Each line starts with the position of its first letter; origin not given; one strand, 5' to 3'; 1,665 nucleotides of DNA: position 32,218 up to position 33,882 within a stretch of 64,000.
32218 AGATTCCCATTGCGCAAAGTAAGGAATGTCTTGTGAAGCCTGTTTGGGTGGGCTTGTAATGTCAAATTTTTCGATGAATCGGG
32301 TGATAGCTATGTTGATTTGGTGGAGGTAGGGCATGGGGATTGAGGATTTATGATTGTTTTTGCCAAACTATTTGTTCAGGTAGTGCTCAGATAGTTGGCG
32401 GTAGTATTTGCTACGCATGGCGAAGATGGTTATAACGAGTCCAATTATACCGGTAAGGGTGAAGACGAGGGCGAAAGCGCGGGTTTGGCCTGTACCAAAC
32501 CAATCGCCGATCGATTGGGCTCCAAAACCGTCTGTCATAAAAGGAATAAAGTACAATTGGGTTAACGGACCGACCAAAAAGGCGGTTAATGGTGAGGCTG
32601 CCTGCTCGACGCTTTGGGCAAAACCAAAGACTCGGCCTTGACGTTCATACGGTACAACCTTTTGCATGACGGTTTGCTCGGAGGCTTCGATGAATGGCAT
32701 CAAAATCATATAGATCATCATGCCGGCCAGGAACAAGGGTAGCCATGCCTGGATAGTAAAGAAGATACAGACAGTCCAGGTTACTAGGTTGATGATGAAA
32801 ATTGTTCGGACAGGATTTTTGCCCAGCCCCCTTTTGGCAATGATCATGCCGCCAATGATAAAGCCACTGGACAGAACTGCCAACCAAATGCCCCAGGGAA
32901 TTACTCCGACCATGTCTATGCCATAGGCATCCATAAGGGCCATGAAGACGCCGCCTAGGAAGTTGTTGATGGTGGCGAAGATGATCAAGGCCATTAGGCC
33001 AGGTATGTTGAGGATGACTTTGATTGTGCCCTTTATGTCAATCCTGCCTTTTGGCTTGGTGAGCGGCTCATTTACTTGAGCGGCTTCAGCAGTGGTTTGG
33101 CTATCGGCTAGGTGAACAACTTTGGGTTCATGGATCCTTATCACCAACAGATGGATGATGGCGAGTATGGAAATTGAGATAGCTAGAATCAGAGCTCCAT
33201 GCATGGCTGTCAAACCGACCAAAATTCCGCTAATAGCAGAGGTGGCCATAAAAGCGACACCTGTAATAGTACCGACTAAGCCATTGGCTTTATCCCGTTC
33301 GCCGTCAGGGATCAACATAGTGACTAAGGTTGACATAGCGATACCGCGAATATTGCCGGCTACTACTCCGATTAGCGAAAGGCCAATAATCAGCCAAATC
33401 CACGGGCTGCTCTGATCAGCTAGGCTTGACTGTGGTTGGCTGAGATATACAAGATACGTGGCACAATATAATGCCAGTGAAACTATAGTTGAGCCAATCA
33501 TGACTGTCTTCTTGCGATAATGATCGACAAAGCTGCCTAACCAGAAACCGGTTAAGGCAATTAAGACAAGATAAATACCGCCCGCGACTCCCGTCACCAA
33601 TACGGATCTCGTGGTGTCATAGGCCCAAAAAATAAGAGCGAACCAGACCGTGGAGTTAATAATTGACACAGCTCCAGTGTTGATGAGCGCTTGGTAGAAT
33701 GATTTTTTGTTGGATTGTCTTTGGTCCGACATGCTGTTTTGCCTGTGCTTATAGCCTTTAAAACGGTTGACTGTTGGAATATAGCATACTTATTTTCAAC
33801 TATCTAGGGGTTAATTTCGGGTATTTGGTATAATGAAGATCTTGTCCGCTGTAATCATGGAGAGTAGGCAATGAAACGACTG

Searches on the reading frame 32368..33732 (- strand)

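Call 27: search_protein_families(library=ncbifam, proteins=[window:32368-33732:-], max_evalue=0.00001)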
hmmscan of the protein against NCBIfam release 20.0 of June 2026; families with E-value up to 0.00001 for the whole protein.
window:32368-33732:- (454 aa): 3 families
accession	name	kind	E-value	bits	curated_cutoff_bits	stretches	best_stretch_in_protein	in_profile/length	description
TIGR00900.1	2A0121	subfamily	1e-27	97.5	319.6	1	20-391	8-360/364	H+ Antiporter protein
NF000245.1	macrolide_MefA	exception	1.4e-12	47.4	675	1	8-388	6-367/405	macrolide efflux MFS transporter Mef(A)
NF000051.1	macrolide_MefB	exception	6.5e-07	28.6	800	1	8-371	6-349/409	macrolide efflux MFS transporter Mef(B)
